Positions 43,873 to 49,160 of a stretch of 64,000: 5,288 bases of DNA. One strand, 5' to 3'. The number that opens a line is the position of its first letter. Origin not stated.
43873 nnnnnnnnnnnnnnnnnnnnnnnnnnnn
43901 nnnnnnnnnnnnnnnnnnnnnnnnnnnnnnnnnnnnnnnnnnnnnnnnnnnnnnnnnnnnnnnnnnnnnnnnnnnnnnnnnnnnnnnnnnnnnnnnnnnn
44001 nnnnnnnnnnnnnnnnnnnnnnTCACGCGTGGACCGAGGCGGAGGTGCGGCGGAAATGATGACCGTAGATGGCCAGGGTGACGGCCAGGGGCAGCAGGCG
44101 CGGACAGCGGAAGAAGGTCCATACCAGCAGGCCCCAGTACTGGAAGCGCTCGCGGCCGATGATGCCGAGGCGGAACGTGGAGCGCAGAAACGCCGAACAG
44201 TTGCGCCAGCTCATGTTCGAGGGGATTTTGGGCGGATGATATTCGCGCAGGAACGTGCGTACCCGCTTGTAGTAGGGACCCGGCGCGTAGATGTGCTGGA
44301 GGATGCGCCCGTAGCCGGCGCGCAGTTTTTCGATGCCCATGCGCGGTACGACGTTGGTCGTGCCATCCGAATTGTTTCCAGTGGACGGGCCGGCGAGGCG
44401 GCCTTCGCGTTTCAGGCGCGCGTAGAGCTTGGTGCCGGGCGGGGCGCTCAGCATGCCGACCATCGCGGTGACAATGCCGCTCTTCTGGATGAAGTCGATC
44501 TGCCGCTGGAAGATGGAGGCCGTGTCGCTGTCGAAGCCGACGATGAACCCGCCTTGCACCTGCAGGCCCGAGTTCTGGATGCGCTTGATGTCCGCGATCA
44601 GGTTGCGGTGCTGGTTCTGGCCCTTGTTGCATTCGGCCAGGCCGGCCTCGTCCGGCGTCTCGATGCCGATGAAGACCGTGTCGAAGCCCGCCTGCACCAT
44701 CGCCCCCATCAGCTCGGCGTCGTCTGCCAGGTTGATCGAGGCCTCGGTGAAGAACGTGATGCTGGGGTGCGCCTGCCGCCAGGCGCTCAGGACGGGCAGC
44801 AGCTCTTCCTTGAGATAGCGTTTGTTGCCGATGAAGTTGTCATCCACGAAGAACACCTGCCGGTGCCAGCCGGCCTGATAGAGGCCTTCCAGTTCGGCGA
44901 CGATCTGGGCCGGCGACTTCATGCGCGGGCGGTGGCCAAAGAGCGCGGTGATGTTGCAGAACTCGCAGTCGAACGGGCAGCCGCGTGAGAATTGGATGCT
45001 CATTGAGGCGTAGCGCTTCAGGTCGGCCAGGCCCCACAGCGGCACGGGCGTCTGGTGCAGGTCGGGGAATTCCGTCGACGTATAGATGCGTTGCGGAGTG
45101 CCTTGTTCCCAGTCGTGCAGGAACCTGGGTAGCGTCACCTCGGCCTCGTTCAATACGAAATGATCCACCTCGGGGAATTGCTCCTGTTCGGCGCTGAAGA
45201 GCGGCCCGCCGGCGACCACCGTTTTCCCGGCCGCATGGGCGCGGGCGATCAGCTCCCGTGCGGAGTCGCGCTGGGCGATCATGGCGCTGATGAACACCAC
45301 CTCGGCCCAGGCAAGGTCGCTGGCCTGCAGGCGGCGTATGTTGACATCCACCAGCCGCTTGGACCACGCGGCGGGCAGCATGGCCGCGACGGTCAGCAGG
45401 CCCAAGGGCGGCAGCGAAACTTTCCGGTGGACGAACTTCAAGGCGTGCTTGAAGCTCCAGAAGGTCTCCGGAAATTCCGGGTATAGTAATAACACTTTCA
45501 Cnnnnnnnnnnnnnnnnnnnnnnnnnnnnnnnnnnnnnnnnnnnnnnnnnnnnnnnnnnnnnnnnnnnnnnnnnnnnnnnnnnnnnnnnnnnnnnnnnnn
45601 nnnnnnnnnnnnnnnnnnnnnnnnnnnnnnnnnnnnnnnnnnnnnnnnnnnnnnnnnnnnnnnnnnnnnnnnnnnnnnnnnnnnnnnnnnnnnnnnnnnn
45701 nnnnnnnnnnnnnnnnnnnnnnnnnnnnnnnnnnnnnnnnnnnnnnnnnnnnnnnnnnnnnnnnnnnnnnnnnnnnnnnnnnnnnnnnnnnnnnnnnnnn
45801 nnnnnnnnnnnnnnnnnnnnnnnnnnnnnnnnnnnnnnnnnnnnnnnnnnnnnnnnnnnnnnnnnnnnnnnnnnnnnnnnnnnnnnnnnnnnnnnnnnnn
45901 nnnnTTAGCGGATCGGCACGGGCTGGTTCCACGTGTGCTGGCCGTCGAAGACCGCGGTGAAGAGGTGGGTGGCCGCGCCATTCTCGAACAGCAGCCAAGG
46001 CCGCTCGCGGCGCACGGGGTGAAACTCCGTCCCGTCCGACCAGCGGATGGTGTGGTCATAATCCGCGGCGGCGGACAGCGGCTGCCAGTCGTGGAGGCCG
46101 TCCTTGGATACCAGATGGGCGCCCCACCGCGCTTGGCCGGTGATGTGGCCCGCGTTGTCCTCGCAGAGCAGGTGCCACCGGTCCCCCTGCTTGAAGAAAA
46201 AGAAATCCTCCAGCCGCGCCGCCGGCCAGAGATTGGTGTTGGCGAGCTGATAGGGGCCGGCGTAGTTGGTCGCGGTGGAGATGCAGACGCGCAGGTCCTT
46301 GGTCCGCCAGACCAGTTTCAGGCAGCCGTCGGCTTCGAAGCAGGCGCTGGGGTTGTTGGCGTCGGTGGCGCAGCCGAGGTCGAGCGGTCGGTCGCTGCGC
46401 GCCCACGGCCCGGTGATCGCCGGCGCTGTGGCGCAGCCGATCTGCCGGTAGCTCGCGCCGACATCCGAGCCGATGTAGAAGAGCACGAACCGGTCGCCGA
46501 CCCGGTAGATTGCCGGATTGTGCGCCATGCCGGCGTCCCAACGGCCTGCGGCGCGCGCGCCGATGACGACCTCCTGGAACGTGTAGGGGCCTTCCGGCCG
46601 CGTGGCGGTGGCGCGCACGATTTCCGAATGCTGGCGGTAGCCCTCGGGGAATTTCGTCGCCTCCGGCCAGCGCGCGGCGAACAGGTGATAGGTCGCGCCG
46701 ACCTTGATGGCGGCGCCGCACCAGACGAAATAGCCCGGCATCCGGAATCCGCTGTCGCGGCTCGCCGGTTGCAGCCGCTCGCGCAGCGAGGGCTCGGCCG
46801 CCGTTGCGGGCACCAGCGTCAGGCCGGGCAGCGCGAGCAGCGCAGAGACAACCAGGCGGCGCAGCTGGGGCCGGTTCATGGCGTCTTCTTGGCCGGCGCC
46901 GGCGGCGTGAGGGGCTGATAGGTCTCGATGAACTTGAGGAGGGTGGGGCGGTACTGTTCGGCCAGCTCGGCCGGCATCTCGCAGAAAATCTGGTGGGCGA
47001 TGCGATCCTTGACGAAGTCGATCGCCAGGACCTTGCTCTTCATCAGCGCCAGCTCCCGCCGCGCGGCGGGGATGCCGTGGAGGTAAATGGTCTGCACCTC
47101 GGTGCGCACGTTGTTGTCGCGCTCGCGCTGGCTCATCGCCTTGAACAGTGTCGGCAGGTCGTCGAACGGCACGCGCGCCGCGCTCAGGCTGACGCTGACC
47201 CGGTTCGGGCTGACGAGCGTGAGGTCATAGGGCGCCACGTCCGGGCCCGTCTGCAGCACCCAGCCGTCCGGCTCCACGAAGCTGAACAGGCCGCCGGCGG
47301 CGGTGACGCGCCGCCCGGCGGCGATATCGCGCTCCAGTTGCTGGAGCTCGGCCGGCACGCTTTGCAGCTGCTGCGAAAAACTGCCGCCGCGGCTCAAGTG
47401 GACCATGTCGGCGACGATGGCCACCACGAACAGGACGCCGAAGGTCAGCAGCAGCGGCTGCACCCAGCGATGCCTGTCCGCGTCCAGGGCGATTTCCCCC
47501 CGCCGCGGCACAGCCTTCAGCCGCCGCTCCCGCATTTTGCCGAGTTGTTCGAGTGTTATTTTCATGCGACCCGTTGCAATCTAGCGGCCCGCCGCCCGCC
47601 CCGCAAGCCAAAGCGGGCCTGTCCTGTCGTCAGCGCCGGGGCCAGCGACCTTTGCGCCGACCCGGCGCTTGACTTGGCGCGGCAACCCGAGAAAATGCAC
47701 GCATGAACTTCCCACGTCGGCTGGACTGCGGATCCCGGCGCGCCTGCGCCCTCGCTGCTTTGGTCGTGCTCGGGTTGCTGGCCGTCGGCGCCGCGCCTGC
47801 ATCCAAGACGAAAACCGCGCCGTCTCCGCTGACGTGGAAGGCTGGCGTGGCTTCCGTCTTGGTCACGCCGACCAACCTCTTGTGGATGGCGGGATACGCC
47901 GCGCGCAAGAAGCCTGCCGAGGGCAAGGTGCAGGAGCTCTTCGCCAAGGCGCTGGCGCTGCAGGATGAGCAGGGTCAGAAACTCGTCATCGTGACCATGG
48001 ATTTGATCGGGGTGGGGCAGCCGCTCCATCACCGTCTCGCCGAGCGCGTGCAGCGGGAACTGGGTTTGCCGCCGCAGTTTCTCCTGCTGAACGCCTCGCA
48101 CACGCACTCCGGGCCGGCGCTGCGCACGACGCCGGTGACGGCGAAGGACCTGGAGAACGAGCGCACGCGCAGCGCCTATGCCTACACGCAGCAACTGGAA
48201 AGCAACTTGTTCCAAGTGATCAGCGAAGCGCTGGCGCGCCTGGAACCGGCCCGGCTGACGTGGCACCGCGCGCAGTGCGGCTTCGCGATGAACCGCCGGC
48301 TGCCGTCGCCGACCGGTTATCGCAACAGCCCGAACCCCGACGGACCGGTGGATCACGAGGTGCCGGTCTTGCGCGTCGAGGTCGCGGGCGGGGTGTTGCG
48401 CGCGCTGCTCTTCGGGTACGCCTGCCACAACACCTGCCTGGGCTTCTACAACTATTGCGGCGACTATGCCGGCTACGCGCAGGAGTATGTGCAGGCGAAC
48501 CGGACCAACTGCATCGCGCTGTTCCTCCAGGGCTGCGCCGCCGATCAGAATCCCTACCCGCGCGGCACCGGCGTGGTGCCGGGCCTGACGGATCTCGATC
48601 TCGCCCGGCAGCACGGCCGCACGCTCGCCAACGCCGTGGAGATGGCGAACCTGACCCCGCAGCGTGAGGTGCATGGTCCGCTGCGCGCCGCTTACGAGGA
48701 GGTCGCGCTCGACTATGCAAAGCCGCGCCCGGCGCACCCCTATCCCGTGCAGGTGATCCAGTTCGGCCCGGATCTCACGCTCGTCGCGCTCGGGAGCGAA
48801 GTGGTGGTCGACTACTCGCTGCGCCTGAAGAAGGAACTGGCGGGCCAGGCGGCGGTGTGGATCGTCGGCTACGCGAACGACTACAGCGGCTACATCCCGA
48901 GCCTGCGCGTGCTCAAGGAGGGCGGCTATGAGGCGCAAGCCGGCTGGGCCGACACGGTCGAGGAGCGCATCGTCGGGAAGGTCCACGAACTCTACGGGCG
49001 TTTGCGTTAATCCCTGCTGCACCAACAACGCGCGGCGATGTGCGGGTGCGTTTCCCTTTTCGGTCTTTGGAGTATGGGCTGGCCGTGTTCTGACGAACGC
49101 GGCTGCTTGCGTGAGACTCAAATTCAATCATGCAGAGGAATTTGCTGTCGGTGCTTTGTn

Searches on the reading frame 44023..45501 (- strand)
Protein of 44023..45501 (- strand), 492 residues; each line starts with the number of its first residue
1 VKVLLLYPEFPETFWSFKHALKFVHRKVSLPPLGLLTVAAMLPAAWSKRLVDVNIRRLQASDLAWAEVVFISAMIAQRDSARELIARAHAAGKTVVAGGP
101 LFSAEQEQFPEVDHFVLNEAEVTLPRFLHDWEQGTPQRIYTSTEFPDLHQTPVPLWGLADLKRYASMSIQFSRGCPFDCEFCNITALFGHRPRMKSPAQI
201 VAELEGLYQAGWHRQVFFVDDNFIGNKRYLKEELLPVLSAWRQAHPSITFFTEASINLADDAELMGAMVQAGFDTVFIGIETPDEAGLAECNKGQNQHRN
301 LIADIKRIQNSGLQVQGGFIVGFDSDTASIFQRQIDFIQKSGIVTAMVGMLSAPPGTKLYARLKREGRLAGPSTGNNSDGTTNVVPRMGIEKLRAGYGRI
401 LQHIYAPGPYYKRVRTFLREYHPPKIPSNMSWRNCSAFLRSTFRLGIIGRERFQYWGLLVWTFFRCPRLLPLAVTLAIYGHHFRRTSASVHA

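Call 17: search_protein_families(library=pfam, proteins=[window:44023-45501:-], max_evalue=0.001)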
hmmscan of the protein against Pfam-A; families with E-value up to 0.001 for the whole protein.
window:44023-45501:- (492 aa): 3 families
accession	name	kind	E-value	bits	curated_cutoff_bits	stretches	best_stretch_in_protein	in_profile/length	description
PF13282.11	DUF4070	-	5.2e-38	130.7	22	1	357-490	1-138/144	Domain of unknown function (DUF4070)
PF04055.27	Radical_SAM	-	1.9e-14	54.6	29.5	1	169-332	1-160/166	Radical SAM superfamily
PF02310.24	B12-binding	-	1.2e-12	48.2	32.1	1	27-127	9-120/121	B12 binding domain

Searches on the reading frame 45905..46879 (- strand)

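Call 17: search_protein_families(library=pfam, proteins=[window:45905-46879:-], max_evalue=0.001)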
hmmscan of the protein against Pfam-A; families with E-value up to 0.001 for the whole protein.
window:45905-46879:- (324 aa): 1 family
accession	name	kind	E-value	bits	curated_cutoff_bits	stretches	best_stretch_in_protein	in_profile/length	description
PF04616.20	Glyco_hydro_43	-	4.8e-05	23.3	32.2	0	120-197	68-144/288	Glycosyl hydrolases family 43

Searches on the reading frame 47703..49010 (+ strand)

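Call 17: search_protein_families(library=pfam, proteins=[window:47703-49010:+], max_evalue=0.001)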
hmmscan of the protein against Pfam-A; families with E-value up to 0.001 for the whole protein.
window:47703-49010:+ (435 aa): 1 family
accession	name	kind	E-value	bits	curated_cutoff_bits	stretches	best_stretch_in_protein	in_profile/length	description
PF04734.18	Ceramidase_alk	-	1.7e-17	63.7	32.1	1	60-264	17-227/509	Neutral/alkaline non-lysosomal ceramidase, N-terminal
